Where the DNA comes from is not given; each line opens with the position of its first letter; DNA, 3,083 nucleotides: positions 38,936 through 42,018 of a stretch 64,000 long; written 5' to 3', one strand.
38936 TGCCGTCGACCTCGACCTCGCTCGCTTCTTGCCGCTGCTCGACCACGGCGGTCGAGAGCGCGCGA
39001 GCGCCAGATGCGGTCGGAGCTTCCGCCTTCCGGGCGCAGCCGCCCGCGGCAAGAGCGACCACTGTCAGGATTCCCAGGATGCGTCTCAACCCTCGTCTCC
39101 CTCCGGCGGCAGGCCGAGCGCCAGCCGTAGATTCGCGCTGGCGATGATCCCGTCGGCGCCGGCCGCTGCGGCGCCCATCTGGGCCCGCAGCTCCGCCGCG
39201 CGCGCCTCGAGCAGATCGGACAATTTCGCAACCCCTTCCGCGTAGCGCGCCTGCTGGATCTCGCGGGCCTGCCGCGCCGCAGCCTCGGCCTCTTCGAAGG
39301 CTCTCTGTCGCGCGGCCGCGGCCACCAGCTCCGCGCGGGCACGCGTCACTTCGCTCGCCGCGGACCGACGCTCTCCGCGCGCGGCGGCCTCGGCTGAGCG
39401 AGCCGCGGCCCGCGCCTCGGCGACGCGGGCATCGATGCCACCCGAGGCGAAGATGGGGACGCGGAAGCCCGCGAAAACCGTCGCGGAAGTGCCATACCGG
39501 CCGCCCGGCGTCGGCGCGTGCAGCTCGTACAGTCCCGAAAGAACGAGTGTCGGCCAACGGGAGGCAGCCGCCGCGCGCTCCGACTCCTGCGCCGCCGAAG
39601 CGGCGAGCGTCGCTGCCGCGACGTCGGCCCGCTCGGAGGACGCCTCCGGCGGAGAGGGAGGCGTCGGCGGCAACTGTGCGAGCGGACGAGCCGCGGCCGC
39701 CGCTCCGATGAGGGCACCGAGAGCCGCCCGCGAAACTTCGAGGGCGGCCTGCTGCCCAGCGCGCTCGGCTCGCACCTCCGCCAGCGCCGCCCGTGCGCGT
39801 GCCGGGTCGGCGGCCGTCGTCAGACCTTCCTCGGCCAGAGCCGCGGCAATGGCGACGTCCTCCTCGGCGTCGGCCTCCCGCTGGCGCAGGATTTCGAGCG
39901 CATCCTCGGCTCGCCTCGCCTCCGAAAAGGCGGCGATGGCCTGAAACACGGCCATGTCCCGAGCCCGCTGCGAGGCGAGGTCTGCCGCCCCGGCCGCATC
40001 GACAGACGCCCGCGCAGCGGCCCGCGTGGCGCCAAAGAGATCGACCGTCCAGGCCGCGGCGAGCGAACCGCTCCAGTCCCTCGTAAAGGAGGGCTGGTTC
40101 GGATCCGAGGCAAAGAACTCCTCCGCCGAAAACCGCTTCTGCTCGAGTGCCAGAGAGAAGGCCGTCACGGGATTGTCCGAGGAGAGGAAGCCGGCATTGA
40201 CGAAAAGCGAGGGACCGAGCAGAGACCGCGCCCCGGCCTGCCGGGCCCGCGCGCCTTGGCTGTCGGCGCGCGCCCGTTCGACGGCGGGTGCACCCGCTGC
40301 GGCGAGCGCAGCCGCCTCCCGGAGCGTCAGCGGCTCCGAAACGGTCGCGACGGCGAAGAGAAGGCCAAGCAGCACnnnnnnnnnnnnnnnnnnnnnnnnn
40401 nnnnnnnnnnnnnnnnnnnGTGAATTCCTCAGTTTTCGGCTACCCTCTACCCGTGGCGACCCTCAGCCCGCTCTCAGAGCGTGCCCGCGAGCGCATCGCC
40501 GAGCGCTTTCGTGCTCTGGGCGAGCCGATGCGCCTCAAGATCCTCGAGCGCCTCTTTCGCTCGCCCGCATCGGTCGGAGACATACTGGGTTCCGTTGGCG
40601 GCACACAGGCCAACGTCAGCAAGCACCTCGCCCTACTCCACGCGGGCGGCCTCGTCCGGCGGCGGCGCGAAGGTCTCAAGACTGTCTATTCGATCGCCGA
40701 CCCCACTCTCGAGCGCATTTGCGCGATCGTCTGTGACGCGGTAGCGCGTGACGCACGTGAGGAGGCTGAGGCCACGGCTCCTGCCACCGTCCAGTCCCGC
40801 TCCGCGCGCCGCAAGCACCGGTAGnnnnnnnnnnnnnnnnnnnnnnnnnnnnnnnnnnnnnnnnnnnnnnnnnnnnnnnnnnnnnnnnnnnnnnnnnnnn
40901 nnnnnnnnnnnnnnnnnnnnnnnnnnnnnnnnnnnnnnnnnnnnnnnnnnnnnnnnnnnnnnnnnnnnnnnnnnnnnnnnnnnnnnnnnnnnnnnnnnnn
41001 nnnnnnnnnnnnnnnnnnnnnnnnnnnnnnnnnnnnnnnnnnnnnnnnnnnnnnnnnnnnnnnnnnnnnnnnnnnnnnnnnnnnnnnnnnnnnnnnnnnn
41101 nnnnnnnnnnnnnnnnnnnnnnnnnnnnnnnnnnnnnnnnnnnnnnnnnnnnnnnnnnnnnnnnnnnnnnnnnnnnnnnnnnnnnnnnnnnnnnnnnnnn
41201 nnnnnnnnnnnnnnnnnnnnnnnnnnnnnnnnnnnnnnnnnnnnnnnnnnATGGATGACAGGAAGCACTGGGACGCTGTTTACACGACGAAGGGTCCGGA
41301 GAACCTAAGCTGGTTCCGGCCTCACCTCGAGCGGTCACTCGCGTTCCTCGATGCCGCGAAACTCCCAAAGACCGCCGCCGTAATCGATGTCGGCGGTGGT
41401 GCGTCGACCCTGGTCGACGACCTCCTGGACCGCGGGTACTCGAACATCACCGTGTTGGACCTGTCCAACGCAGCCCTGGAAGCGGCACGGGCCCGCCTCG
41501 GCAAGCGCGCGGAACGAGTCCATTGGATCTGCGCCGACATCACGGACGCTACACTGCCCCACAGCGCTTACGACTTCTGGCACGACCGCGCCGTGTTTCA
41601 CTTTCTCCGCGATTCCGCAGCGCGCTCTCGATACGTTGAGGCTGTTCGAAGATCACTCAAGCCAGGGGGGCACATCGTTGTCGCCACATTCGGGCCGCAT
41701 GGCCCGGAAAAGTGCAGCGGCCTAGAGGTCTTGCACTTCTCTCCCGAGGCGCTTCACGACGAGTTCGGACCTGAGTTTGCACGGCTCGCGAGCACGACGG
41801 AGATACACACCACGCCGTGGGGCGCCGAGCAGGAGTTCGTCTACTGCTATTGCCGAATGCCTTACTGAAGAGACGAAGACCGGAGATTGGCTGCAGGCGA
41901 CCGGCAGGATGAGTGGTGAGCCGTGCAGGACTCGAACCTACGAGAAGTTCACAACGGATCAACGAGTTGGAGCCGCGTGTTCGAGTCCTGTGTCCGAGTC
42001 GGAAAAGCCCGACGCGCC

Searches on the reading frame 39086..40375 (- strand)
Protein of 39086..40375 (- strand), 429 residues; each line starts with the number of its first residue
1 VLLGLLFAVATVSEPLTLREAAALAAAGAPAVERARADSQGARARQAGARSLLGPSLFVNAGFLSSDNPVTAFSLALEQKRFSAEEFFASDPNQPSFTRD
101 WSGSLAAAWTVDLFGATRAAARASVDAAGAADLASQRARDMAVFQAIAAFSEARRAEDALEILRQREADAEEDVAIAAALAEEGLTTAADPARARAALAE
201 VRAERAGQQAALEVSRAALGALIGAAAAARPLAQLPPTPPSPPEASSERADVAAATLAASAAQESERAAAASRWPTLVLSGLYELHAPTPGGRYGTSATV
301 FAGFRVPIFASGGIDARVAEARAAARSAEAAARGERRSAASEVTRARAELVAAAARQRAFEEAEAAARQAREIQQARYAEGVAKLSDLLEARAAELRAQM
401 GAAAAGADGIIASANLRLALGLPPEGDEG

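Call 3: search_protein_families(library=pfam, proteins=[window:39086-40375:-])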
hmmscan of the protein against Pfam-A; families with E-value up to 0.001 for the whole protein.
window:39086-40375:- (429 aa): 1 family
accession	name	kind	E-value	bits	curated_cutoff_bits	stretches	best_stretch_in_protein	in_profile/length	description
PF02321.23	OEP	-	3.4e-34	118.7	22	2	247-421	10-187/187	Outer membrane efflux protein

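Call 9: search_protein_families(library=ncbifam, proteins=[window:39086-40375:-], max_evalue=0.01)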
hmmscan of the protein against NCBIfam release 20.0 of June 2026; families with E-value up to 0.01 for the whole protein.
window:39086-40375:- (429 aa): 6 families
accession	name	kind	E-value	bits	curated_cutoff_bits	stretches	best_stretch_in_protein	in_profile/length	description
TIGR01844.1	type_I_sec_TolC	subfamily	4.2e-32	111.7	225.15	1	15-421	2-398/414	TolC family outer membrane protein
TIGR01845.1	outer_NodT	subfamily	1e-26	93.8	210.05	1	24-421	65-458/460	efflux transporter outer membrane subunit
NF008524.1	PRK11459.1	equivalog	7e-11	41.6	650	1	65-421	100-473/478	multidrug resistance outer membrane protein MdtQ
NF007002.0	PRK09465.1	equivalog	2.9e-06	26.1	495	1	18-421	26-424/460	outer membrane channel protein TolC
NF007390.0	PRK09915.1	equivalog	1.4e-05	24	597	1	91-421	136-476/488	MdtP family multidrug efflux transporter outer membrane subunit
NF052390.1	efflux_OMP_AbuO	equivalog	0.006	15.3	700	0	164-421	162-431/447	multidrug efflux outer membrane protein AbuO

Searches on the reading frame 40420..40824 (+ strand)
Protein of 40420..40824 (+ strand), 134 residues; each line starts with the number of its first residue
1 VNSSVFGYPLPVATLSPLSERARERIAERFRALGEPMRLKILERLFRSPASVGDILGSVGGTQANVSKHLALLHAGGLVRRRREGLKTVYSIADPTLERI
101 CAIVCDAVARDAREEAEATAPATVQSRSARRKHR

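Call 3: search_protein_families(library=pfam, proteins=[window:40420-40824:+])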
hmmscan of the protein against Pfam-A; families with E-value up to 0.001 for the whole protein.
window:40420-40824:+ (134 aa): 2 families
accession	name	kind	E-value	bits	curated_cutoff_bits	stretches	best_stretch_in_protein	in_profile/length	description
PF01022.26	HTH_5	-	9.7e-08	32.2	22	1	36-80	2-46/47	Bacterial regulatory protein, arsR family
PF12840.13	HTH_20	-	8.3e-07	29.3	27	1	33-82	1-51/51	Helix-turn-helix domain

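Call 9: search_protein_families(library=ncbifam, proteins=[window:40420-40824:+], max_evalue=0.01)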
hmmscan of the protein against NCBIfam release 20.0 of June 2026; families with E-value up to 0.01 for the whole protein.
window:40420-40824:+ (134 aa): 9 families
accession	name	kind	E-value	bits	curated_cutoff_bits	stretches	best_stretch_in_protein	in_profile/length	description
NF033788.1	HTH_metalloreg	subfamily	6.6e-22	77.1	55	1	27-100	2-76/77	metalloregulator ArsR/SmtB family transcription factor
NF033789.1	repress_SdpR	subfamily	1.1e-12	47.7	100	1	30-104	2-76/79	autorepressor SdpR family transcription factor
NF041413.1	ArsR_Rv2640c_fam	equivalog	1.7e-11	44.5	155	1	11-104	18-113/118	Rv2640c family ArsR-like transcriptional regulator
NF047906.1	CdPbTransRegCmtR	equivalog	1.7e-11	44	150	1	23-108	7-93/104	Cd(II)/Pb(II)-sensing metalloregulatory transcriptional regulator CmtR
NF052532.1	TransRegPagRBaca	equivalog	8.8e-09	35.4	170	1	24-104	15-95/99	transcriptional repressor PagR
NF040642.1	sulf_sens_BigR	equivalog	1.4e-07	31.5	155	1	18-96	3-80/95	sulfite-sensing transcriptional repressor BigR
NF007528.0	PRK10141.1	subfamily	7.3e-06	25.8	97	1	30-123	10-103/117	metalloregulator ArsR/SmtB family transcription factor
NF045707.1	Dbac_1936_reg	equivalog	1.6e-05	24.9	115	1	27-101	8-82/99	ArsR/SmtB-type metalloregulator TsoR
NF053755.1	MsvR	equivalog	6.9e-05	22.6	220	1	28-83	5-60/236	transcriptional factor MsvR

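Call 14: find_related_loci(query=window:40420-40824:+, collection=genome_contigs, flank=6000)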
Query window:40420-40824:+ (134 aa) in genome_contigs; peptide patterns used: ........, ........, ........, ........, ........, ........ (x = any residue, [..] = any of these).
600 stretches matched a pattern (row limit reached: there are more); 158 encode a relative of the query (tblastn E <= 1e-3); the best 80 are kept; 80 distinct loci.
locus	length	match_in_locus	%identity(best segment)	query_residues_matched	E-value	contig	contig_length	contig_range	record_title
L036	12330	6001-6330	91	1-110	1e-62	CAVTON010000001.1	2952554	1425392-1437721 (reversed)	MAG: uncultured Acidobacteriota bacterium isolate MFD00822.bin.1.116 genome assembly, contig: contig_51131, whole genome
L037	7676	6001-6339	84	6-118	8e-61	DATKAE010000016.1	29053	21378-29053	MAG TPA_asm: Thermoanaerobaculia bacterium isolate SMAG_U15197 k141_3199331, whole genome shotgun sequence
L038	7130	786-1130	84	7-121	9e-60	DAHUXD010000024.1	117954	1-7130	MAG TPA_asm: Acidobacteria bacterium isolate clean263 k141_373778, whole genome shotgun sequence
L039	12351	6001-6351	80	6-122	4e-58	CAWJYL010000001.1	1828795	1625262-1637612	MAG: uncultured Acidobacteriota bacterium isolate MFD00822.bin.1.75 genome assembly, contig: contig_29640, whole genome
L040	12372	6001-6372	73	2-125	7e-55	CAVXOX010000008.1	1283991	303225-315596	MAG: uncultured Acidobacteriota bacterium isolate MFD00822.bin.1.216 genome assembly, contig: contig_56588, whole genome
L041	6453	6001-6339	82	7-120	6e-54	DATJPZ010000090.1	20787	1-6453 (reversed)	MAG TPA_asm: Thermoanaerobaculia bacterium isolate SMAG_U14926 k141_862785, whole genome shotgun sequence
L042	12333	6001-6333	77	6-118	9e-53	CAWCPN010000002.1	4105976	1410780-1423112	MAG: uncultured Acidobacteriota bacterium isolate MFD04944.bin.1.75 genome assembly, contig: contig_2100, whole genome s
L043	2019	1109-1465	71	2-120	5e-49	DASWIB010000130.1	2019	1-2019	MAG TPA_asm: Thermoanaerobaculia bacterium isolate SMAG_U2857 k141_497056, whole genome shotgun sequence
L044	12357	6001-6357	69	12-130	1e-49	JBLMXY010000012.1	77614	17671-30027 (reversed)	MAG: Acidobacteriota bacterium isolate MAG243 PRJNA957066_bin25_renamed_11, whole genome shotgun sequence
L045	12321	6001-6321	70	12-118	4e-46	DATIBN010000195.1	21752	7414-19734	MAG TPA_asm: Thermoanaerobaculia bacterium isolate SMAG_U16291 k141_1783356, whole genome shotgun sequence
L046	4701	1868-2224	63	3-121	4e-46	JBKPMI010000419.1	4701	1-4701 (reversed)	MAG: Acidobacteriota bacterium isolate GS_HAYS_MAG_00070 GS_HAYS_000000099436, whole genome shotgun sequence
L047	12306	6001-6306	72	18-119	2e-43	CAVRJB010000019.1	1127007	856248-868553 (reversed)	MAG: uncultured Acidobacteriota bacterium isolate MFD05942.bin.2.349 genome assembly, contig: contig_9777, whole genome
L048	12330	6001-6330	68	6-115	8e-43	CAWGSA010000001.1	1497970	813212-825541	MAG: uncultured Acidobacteriota bacterium isolate MFD06085.bin.1.160 genome assembly, contig: contig_11244, whole genome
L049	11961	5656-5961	69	17-118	1e-41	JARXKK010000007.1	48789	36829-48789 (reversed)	MAG: Acidobacteriota bacterium isolate bin03 NODE_164_length_48789_cov_15.810112, whole genome shotgun sequence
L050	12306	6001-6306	69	17-118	1e-41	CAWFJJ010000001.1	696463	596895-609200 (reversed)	MAG: Thermoanaerobaculia bacterium isolate MFD01872.bin.1.215 genome assembly, contig: contig_101873, whole genome shotg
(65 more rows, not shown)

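Call 25: search_solved_structures(query=window:40420-40824:+, max_evalue=0.001, show_alignments=3)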
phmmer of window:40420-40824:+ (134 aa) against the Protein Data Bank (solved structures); distinct sequences matched with E-value up to 0.001: 30.
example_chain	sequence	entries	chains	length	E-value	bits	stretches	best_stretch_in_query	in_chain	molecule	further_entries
6jmi_A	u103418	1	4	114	1.6e-12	51.1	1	25-112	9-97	Uncharacterized HTH-type transcriptional regulator Rv0081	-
6cda_A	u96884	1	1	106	5.6e-11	46.1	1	18-95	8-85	ArsR family transcriptional regulator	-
2kjb_A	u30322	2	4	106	7.3e-11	45.7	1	18-95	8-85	CzrA protein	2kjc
4ggg_A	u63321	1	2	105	7.5e-11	45.7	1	18-95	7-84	Repressor protein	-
1r1u_A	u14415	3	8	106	7.7e-11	45.7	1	18-95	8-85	repressor protein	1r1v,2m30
6cdb_A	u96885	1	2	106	1.1e-10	45.2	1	18-95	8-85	ArsR family transcriptional regulator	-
7p6f_AAA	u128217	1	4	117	4.7e-09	39.9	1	25-100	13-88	Transcriptional regulator SrnR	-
2jsc_A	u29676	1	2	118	2.2e-08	37.7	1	23-112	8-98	Transcriptional regulator Rv1994c/MT2050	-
2lkp_A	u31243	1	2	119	2.3e-08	37.7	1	16-98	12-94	HTH-type transcriptional regulator NmtR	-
2zkz_A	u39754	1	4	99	2.5e-08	37.6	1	24-103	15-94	Transcriptional repressor pagR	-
1r22_A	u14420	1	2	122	3.6e-08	37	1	15-97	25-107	Transcriptional repressor smtB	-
4omy_A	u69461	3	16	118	3.8e-08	36.9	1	14-103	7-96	NolR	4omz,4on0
8qkf_A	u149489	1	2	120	9.9e-08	35.6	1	20-112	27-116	ArsR family transcriptional regulator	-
1r1t_A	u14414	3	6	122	1.7e-07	34.9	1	15-97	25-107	Transcriptional repressor smtB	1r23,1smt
2kko_A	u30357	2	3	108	3e-07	34.1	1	24-105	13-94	POSSIBLE TRANSCRIPTIONAL REGULATORY PROTEIN (POSSIBLY ARSR-FAMILY) | Possible transcriptional regulatory arsR-family protein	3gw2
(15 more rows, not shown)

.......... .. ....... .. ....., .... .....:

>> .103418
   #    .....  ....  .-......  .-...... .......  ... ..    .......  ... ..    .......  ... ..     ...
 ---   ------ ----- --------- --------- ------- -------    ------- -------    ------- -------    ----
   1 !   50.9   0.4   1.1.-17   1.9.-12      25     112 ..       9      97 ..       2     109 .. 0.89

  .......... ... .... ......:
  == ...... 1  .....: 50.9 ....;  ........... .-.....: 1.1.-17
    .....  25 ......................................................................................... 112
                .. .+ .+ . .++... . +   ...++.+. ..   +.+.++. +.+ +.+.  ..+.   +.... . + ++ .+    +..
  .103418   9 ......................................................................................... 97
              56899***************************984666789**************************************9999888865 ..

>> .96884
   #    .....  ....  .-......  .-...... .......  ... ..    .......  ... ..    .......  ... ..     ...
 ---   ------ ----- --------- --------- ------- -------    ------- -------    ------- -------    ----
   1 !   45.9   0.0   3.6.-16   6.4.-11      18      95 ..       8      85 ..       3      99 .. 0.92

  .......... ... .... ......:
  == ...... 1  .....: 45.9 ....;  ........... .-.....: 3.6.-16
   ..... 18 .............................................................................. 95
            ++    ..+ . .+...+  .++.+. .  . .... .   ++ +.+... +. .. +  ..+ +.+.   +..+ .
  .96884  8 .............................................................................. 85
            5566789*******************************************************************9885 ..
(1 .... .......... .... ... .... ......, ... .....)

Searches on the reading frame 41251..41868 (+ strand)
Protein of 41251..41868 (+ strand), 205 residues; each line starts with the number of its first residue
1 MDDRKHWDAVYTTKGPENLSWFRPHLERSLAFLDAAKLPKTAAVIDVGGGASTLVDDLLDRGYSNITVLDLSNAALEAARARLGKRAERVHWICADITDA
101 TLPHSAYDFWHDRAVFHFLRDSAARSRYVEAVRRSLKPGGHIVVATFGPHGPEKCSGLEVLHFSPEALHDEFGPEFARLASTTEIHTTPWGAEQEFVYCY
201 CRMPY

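Call 3: search_protein_families(library=pfam, proteins=[window:41251-41868:+])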
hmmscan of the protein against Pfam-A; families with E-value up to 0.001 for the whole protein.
window:41251-41868:+ (205 aa): 10 families
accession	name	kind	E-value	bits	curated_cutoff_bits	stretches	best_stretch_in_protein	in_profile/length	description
PF08241.18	Methyltransf_11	-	8.6e-15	55.6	21.2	1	46-144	2-95/95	Methyltransferase domain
PF13649.12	Methyltransf_25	-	1.3e-14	55.1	27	1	44-140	1-97/97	Methyltransferase domain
PF08242.18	Methyltransf_12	-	9.8e-13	49.1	30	1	45-142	1-98/98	Methyltransferase domain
PF13847.12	Methyltransf_31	-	5.3e-10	39.6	27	1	42-148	5-113/145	Methyltransferase domain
PF13489.12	Methyltransf_23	-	2.2e-08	34.5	27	1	36-156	18-128/164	Methyltransferase domain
PF01209.24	Ubie_methyltran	-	6.5e-07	29.4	20.1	1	40-147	47-154/233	ubiE/COQ5 methyltransferase family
PF00891.24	Methyltransf_2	-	8.7e-07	28.9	22.3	1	33-145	55-165/210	O-methyltransferase domain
PF05891.18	Methyltransf_PK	-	0.00036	20.6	27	1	39-144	54-159/218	AdoMet dependent proline di-methyltransferase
PF05175.20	MTS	-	0.00056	20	23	1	38-144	27-138/170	Methyltransferase small domain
PF05401.17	NodS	-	0.00059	20.2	24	1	41-143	44-143/201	Nodulation protein S (NodS)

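Call 9: search_protein_families(library=ncbifam, proteins=[window:41251-41868:+], max_evalue=0.01)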
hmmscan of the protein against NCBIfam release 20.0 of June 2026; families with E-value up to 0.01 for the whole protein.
window:41251-41868:+ (205 aa): 22 families
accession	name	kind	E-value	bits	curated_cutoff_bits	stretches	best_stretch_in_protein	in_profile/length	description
NF043040.1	corrin_prot_MT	hypoth_equivalog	8.7e-10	38.4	180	1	40-145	41-148/216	corrinoid protein-associated methyltransferase CpaM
TIGR02072.1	BioC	equivalog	1.3e-09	38.2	184.95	1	31-150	25-138/244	malonyl-ACP O-methyltransferase BioC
TIGR01934.1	MenG_MenH_UbiE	subfamily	2e-09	37.1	158.35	1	34-147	33-144/223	ubiquinone/menaquinone biosynthesis methyltransferase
NF041650.1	nod_mtase_NodS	equivalog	1.5e-07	31.3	300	1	42-145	40-140/190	nodulation methyltransferase NodS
NF001244.0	PRK00216.1-5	equivalog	1.1e-06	28.1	216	1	36-147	44-156/236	bifunctional demethylmenaquinone methyltransferase/2-methoxy-6-polyprenyl-1,4-benzoquinol methylase UbiE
TIGR01983.1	UbiG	equivalog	5.1e-06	25.9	102.95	1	39-147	48-154/228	bifunctional 2-polyprenyl-6-hydroxyphenol methylase/3-demethylubiquinol 3-O-methyltransferase UbiG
NF045667.1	MTase_DVU1556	equivalog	7e-06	25.7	155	1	32-147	14-122/213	DVU_1556 family methyltransferase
NF001241.0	PRK00216.1-2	equivalog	9.1e-06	25.5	327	1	36-148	47-151/231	demethylmenaquinone methyltransferase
NF041537.1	ArsM_AhpD_UU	exception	1.4e-05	24.1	510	1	40-145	76-181/345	arsenite methyltransferase/AhpD domain selenoprotein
NF007610.0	PRK10258.1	equivalog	1.5e-05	24.5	342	1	39-147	41-141/251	malonyl-ACP O-methyltransferase BioC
NF041820.1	daptide_MTase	equivalog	8.3e-05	22.2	175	1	42-149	38-147/243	daptide-type RiPP biosynthesis methyltransferase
NF047649.1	MTase_UXPK_star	exception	0.0002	20.5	460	1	41-145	78-182/283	methyltransferase/UXPK-star double selenoprotein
NF038261.1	rhodoquin_RquA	equivalog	0.00037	20.3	175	1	57-147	69-156/218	rhodoquinone biosynthesis methyltransferase RquA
NF052510.1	methyltran_MpqE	exception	0.00038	19.9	335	1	35-147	41-154/234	methyl-plastoquinone biosynthesis methyltransferase MpqE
NF001240.0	PRK00216.1-1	equivalog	0.00056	19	378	1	34-148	57-172/251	bifunctional demethylmenaquinone methyltransferase/2-methoxy-6-polyprenyl-1,4-benzoquinol methylase UbiE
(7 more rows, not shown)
